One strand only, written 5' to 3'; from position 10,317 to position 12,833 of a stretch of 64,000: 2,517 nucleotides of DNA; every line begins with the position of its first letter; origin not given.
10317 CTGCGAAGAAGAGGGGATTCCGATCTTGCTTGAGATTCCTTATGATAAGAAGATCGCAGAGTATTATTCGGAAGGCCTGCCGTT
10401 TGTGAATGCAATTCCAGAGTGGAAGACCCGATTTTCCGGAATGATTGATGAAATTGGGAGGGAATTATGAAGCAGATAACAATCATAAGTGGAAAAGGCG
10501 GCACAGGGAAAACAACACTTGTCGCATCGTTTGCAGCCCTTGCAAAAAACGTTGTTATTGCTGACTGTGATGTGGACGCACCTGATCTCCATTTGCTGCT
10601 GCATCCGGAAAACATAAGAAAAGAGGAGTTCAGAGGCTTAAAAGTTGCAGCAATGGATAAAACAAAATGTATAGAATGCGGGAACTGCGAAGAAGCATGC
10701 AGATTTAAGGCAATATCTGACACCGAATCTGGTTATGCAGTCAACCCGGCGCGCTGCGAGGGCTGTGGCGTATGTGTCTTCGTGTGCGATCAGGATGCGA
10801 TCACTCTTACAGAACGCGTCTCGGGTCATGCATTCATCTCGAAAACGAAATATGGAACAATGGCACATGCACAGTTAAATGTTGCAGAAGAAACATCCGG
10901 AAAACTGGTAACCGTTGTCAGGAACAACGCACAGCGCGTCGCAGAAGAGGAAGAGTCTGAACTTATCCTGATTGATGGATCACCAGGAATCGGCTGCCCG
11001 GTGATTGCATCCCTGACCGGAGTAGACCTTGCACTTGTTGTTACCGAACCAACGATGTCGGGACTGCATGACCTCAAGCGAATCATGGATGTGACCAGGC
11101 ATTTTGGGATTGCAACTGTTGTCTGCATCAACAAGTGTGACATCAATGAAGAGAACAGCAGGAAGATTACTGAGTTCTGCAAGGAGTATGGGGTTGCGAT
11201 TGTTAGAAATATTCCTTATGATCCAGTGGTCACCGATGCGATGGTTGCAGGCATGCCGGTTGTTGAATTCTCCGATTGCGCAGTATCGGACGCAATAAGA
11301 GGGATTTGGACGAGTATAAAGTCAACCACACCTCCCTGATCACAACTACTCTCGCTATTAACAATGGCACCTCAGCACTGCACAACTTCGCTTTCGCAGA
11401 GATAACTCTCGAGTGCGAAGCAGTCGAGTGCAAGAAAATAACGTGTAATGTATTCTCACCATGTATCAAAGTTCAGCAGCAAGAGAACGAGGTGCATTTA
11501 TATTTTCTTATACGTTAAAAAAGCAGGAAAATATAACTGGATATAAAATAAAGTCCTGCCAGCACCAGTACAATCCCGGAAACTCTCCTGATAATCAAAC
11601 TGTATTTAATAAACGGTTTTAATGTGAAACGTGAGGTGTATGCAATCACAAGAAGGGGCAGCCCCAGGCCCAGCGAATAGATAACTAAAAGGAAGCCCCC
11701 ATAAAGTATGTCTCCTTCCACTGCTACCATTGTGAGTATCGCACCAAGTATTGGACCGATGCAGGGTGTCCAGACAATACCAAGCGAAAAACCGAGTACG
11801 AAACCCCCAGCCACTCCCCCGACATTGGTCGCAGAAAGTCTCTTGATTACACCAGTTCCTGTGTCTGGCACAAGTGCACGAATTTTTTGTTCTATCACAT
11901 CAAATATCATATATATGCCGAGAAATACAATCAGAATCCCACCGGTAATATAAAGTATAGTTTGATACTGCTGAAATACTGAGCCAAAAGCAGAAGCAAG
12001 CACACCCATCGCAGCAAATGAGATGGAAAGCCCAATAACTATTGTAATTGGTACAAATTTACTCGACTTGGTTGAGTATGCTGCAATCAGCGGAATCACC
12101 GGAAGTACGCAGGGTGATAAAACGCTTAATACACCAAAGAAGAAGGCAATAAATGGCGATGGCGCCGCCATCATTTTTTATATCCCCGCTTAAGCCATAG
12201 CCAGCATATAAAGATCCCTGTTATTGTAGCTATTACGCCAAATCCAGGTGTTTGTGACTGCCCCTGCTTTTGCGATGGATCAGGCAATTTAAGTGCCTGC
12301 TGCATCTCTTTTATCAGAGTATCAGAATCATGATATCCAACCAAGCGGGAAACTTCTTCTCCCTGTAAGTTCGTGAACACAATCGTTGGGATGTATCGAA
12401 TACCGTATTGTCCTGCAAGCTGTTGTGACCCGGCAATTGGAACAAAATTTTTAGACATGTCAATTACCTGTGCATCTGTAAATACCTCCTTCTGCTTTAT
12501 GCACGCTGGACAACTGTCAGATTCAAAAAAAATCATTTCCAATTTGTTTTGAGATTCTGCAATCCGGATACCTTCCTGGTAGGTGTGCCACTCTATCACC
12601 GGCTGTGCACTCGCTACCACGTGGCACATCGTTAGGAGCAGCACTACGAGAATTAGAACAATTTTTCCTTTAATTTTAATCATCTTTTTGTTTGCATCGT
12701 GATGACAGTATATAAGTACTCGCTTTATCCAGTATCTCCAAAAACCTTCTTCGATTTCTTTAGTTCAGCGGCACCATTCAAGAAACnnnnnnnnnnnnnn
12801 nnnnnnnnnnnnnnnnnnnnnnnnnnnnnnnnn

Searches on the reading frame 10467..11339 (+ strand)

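Call 44: search_protein_families(library=pfam, proteins=[window:10467-11339:+], max_evalue=0.001)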
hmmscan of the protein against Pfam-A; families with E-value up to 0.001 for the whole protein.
window:10467-11339:+ (290 aa): 18 families
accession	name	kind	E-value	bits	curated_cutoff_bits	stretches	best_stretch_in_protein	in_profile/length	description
PF01656.29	CbiA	-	6.9e-14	52.3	25.4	1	4-265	1-125/125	CobQ/CobB/MinD/ParA nucleotide binding domain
PF10609.15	ParA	-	3.9e-10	40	27.1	1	3-51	5-57/246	NUBPL iron-transfer P-loop NTPase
PF12838.12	Fer4_7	-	5.7e-10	40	27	1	67-111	1-52/52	4Fe-4S dicluster domain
PF00037.32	Fer4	-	6.4e-10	38.9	21.1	2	64-84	4-24/24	4Fe-4S binding domain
PF14697.11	Fer4_21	-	6e-08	33.1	35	1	61-114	1-59/59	4Fe-4S dicluster domain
PF12837.12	Fer4_6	-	9.6e-08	32.1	25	1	60-83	1-24/24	4Fe-4S binding domain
PF13614.12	AAA_31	-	9.2e-07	29.4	27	0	1-36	1-40/177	AAA domain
PF13187.11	Fer4_9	-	1e-06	29.1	27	1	67-112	1-52/52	4Fe-4S dicluster domain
PF12797.12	Fer4_2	-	2.9e-06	27.3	24.5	0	62-78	4-20/22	4Fe-4S binding domain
PF00142.24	Fer4_NifH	-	8e-06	26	25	0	205-284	160-244/271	4Fe-4S iron sulfur cluster binding proteins, NifH/frxC family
PF13484.11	Fer4_16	-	2.9e-05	25.2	30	0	96-127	1-33/66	4Fe-4S double cluster binding domain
PF03193.22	RsgA_GTPase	-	3.7e-05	24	30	0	186-245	23-86/174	RsgA GTPase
PF00009.33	GTP_EFTU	-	0.0002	21.4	26.5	0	176-239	83-147/188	Elongation factor Tu GTP binding domain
PF13534.11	Fer4_17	-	0.00024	22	22.2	0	66-78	44-56/61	4Fe-4S dicluster domain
PF13237.11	Fer4_10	-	0.00027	21.2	25.5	1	64-107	5-52/53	4Fe-4S dicluster domain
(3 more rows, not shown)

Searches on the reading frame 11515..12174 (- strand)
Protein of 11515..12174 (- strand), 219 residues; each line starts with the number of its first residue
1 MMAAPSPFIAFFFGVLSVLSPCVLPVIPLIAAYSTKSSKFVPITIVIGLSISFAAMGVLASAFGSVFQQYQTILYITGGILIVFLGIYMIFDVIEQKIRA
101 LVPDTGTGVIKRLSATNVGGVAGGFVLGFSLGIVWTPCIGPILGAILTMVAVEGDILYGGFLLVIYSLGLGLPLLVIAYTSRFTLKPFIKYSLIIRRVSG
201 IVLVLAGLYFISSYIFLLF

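Call 44: search_protein_families(library=pfam, proteins=[window:11515-12174:-], max_evalue=0.001)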
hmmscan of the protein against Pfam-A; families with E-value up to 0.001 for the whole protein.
window:11515-12174:- (219 aa): 2 families
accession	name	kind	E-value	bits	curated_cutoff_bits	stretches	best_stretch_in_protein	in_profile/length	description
PF02683.22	DsbD_TM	-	8.1e-23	81.3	27.1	1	10-212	8-216/219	Cytochrome C biogenesis protein transmembrane domain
PF13386.12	DsbD_2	-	2.9e-14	53.9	24.9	1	9-209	1-199/199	Cytochrome C biogenesis protein transmembrane region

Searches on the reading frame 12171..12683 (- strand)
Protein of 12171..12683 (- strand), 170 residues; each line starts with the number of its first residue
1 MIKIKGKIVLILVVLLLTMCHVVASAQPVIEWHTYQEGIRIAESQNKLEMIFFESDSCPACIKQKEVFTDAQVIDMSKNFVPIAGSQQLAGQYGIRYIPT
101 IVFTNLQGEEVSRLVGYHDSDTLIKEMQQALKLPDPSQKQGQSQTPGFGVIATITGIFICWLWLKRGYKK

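Call 44: search_protein_families(library=pfam, proteins=[window:12171-12683:-], max_evalue=0.001)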
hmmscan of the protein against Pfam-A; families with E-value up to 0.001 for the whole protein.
window:12171-12683:- (170 aa): 3 families
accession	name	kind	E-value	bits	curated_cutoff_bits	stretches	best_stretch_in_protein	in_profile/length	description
PF13098.12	Thioredoxin_2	-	1.5e-10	41.8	27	1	42-125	1-102/104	Thioredoxin-like domain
PF13899.12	Thioredoxin_7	-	7.1e-05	23.3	27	1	32-103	2-80/83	Thioredoxin-like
PF00085.26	Thioredoxin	-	0.00017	22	23.5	1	45-128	17-102/103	Thioredoxin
